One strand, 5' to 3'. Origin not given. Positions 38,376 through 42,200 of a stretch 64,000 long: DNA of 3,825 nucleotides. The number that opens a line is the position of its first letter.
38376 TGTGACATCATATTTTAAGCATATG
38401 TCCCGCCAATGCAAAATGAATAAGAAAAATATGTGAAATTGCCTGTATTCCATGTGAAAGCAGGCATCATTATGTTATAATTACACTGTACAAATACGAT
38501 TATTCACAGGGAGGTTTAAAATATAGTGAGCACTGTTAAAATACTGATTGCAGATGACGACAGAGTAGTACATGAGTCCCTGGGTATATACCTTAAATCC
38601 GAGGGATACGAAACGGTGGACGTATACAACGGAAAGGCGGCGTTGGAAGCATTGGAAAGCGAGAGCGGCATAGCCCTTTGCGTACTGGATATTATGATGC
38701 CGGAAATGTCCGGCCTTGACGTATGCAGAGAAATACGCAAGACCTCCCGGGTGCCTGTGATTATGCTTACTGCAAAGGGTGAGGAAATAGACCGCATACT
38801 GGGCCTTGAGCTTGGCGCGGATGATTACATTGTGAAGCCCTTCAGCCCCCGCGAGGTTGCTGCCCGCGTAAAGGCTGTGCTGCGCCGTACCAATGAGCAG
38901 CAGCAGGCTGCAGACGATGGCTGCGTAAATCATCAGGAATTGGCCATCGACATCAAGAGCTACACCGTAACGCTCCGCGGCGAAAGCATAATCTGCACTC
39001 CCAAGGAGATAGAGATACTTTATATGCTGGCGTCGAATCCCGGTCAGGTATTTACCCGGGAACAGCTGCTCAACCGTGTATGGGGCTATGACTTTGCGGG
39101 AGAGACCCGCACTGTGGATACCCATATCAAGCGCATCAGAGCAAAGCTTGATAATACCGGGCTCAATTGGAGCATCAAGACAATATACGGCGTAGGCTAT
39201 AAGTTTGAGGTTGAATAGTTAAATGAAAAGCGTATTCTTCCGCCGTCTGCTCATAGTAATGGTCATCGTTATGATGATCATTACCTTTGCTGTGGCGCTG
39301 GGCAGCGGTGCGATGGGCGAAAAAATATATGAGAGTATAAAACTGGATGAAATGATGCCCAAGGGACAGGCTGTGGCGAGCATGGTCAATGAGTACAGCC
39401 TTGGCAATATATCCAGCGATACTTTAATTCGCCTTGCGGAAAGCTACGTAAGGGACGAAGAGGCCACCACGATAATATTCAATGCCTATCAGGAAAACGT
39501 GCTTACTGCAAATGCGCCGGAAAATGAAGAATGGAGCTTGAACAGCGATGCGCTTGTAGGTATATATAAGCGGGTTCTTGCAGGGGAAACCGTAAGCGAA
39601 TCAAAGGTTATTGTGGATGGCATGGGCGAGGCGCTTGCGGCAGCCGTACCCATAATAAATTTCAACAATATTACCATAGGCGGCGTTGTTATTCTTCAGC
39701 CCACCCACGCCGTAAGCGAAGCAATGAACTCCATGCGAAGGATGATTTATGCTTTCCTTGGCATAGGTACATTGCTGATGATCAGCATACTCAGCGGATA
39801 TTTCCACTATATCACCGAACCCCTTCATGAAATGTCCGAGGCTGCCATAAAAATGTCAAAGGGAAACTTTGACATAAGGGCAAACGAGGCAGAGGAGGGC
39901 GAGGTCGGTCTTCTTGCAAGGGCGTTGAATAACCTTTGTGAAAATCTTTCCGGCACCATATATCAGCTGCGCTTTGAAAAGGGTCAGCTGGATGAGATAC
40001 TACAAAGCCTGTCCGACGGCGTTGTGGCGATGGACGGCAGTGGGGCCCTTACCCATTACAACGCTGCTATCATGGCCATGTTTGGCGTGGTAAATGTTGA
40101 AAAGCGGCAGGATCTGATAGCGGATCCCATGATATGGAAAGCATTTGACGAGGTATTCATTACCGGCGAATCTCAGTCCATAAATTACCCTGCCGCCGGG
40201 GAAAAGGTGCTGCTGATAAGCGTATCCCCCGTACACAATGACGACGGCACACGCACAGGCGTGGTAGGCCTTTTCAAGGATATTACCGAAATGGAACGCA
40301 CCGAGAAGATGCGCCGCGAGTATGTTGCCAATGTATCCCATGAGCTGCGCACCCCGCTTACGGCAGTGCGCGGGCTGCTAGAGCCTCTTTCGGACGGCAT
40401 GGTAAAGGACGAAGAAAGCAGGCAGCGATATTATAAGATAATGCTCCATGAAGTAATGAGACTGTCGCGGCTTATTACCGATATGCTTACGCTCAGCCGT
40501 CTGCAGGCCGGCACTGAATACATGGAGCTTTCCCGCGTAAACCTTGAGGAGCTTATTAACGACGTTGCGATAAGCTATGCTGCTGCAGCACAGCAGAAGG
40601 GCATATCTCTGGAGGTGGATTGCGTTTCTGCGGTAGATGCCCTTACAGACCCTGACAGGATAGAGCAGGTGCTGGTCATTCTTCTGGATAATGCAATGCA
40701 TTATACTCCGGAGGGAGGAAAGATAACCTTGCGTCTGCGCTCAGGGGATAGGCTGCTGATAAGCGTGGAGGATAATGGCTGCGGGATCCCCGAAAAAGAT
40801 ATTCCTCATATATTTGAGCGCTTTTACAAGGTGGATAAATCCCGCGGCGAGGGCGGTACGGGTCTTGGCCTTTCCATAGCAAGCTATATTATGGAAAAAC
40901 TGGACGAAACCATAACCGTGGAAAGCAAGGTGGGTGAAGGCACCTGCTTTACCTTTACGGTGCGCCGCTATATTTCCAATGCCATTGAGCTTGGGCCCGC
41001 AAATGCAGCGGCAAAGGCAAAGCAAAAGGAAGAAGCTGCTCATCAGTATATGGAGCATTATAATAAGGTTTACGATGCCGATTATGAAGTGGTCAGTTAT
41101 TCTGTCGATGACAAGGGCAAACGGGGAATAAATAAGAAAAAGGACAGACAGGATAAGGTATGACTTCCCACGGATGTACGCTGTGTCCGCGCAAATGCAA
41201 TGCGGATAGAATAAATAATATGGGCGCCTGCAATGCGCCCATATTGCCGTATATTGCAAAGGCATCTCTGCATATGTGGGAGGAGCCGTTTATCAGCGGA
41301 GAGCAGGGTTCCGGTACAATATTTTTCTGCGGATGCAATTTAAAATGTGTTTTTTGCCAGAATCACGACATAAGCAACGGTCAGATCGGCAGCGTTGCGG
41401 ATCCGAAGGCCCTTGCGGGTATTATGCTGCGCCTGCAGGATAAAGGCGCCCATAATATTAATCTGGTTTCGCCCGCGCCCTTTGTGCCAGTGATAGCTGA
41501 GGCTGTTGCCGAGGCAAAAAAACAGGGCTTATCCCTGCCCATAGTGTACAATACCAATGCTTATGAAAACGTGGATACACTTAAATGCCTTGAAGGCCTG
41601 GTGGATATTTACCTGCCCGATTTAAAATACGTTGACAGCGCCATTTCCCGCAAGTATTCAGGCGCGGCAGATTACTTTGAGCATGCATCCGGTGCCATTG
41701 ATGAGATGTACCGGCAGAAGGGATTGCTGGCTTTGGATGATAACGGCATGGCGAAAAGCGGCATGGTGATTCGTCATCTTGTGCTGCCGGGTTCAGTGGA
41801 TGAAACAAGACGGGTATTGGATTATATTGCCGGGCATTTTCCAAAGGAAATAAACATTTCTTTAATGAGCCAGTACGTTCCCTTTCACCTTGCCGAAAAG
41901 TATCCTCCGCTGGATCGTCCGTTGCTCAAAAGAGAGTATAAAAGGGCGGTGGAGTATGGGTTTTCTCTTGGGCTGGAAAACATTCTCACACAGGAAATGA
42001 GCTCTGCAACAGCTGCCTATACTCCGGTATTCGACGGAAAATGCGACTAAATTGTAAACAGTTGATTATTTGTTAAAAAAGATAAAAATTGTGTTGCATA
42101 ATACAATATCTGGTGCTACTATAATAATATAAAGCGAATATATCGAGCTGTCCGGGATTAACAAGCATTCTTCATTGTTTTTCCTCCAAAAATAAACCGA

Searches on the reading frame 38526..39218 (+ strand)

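Call 66: search_protein_families(library=ncbifam, proteins=[window:38526-39218:+], max_evalue=0.00001)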
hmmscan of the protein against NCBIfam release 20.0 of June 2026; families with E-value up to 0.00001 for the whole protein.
window:38526-39218:+ (230 aa): 94 families (the best 25 are shown)
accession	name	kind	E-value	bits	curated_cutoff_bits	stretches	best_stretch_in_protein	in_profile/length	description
NF040689.1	MtrAB_MtrA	equivalog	4.8e-69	232.1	300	1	6-226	1-217/219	MtrAB system response regulator MtrA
NF040534.1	resp_reg_YycF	equivalog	2.6e-68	229.7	340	1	5-226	2-226/231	response regulator YycF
NF033117.2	vanR_ACDEGLN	exception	1.6e-66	224.1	350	1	6-228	1-226/226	VanR-ABDEGLN family response regulator transcription factor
TIGR02154.1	PhoB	equivalog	3.9e-66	222.6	296.2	1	4-228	3-226/226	phosphate regulon transcriptional regulator PhoB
NF008296.0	PRK11083.1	equivalog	2.7e-65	219.9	273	1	2-229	2-227/228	two-component system response regulator CreB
NF045944.1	ResRegRpaBCyano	equivalog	1.2e-63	214.5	330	1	7-228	1-228/229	response regulator transcription factor RpaB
NF007982.1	PRK10710.1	equivalog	2.7e-63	213.7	380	1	3-229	7-229/235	envelope stress response regulator BaeR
NF033120.0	vanR_FM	exception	2.6e-62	210.5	460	1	1-228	1-230/231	vancomycin resistance response regulator transcription factor, VanR-F/VanR-M family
NF053854.1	RespRegPhoBBctds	equivalog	1.8e-61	207.4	270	1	6-228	1-225/225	two-component system response regulator PhoB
NF041733.1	resp_reg_CseB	equivalog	3.6e-61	206.4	350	1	5-227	2-226/228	two-component system response regulator CseB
NF041209.1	resp_regPieR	equivalog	5.8e-60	202.8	450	1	5-228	2-228/231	two component system response regulator PieR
NF007005.1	PRK09468.1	equivalog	5e-53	180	331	1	3-227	3-231/237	osmolarity response regulator transcription factor OmpR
NF000401.1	vanR-A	exception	2.1e-52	177.8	500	1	4-228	3-230/231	vancomycin resistance response regulator transcription factor VanR-A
NF000403.1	vanR-C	exception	9.1e-52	175.9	480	1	4-228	3-230/231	vancomycin resistance response regulator transcription factor VanR-C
NF008199.0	PRK10955.1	equivalog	1.2e-51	175.8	341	1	5-226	3-227/232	envelope stress response regulator transcription factor CpxR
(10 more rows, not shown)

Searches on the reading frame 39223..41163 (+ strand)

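Call 10: search_protein_families(library=pfam, proteins=[window:39223-41163:+])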
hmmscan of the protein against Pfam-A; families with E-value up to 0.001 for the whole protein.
window:39223-41163:+ (646 aa): 7 families
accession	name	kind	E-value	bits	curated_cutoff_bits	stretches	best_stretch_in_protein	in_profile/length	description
PF02518.31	HATPase_c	-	5.3e-31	107.8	26.4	1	475-581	1-108/111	Histidine kinase-, DNA gyrase B-, and HSP90-like ATPase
PF00512.31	HisKA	-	5.5e-19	68.4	26.9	1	363-430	1-66/66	His Kinase A (phospho-acceptor) domain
PF00672.30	HAMP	-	8.7e-10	39.2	25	1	195-242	4-51/53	HAMP domain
PF13426.13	PAS_9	-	2.8e-05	24.8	27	1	265-356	2-103/103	PAS domain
PF00989.32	PAS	-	3.2e-05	24.4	22.6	0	255-288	2-35/113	PAS fold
PF13589.12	HATPase_c_3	-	3.6e-05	24.3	25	1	481-585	4-109/137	Histidine kinase-, DNA gyrase B-, and HSP90-like ATPase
PF08448.16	PAS_4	-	0.00012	22.7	23.1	0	325-358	76-109/110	PAS fold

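Call 66: search_protein_families(library=ncbifam, proteins=[window:39223-41163:+], max_evalue=0.00001)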
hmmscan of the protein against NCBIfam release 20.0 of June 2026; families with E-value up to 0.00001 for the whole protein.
window:39223-41163:+ (646 aa): 84 families (the best 25 are shown)
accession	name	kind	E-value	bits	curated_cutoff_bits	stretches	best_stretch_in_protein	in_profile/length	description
NF033092.0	HK_WalK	equivalog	4.9e-104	349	725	1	9-580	15-592/594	cell wall metabolism sensor histidine kinase WalK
NF046044.1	PnpS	equivalog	2.3e-98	329.8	400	1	200-580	1-389/390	two-component system histidine kinase PnpS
TIGR02966.1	phoR_proteo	equivalog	4.6e-80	269.1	334.2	1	253-579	5-332/333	phosphate regulon sensor histidine kinase PhoR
NF033093.1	HK_VicK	exception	1e-62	212.3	680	1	173-579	13-432/448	cell wall metabolism sensor histidine kinase VicK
NF008468.0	PRK11360.1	equivalog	1.4e-62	211.9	646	1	130-581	154-607/616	two-component system sensor histidine kinase AtoS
NF047874.1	MASE3_PAS_HK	subfamily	1.1e-53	183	560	1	309-587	347-630/655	MASE3 domain-containing sensor histidine kinase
NF040691.1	MtrAB_MtrB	equivalog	3.9e-51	174.6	450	1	352-588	259-498/507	MtrAB system histidine kinase MtrB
NF045911.1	TCSHisKinNblS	equivalog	5.6e-51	173.6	1000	1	148-580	155-618/621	two-component system sensor histidine kinase NblS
NF012163.2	BaeS_SmeS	equivalog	4e-50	171.1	500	1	357-567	233-443/457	sensor histidine kinase efflux regulator BaeS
NF008312.0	PRK11100.1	equivalog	1.9e-49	168.8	356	1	365-581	257-473/477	two-component system sensor histidine kinase CreC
NF041735.1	hist_kin_RppB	equivalog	3.8e-49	167.6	400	1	365-579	217-436/438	two-component system sensor histidine kinase RppB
NF041210.1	his_kin_PieS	equivalog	1.1e-48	166.4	850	2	353-582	239-470/474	two component system sensor histidine kinase PieS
NF008235.0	PRK11006.1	equivalog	4.5e-46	157.6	390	1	348-581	188-422/431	phosphate regulon sensor histidine kinase PhoR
TIGR02956.1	TMAO_torS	equivalog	1.4e-45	155.8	676.5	1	358-581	458-681/967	TMAO reductase system sensor histidine kinase/response regulator TorS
NF008302.0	PRK11091.1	equivalog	2.1e-43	148.6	838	1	317-585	229-508/779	aerobic respiration two-component sensor histidine kinase ArcB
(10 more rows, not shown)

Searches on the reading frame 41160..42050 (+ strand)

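Call 10: search_protein_families(library=pfam, proteins=[window:41160-42050:+])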
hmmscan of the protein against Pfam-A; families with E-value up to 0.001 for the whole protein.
window:41160-42050:+ (296 aa): 2 families
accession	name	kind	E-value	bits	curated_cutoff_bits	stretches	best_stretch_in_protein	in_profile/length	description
PF04055.27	Radical_SAM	-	1.3e-09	38.9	29.5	1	54-218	2-161/166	Radical SAM superfamily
PF13353.11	Fer4_12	-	6.1e-05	23.8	22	1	52-139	8-98/137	4Fe-4S single cluster domain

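Call 66: search_protein_families(library=ncbifam, proteins=[window:41160-42050:+], max_evalue=0.00001)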
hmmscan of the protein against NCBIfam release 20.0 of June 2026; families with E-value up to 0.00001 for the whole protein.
window:41160-42050:+ (296 aa): 2 families
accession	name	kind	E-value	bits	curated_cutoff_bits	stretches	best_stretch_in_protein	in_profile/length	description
TIGR02495.1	NrdG2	equivalog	1.3e-06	27.8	131.15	1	51-77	18-44/193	anaerobic ribonucleoside-triphosphate reductase activating protein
TIGR02494.1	PFLE_PFLC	subfamily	3.7e-06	26.4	174.35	0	53-69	18-34/293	glycyl-radical enzyme activating protein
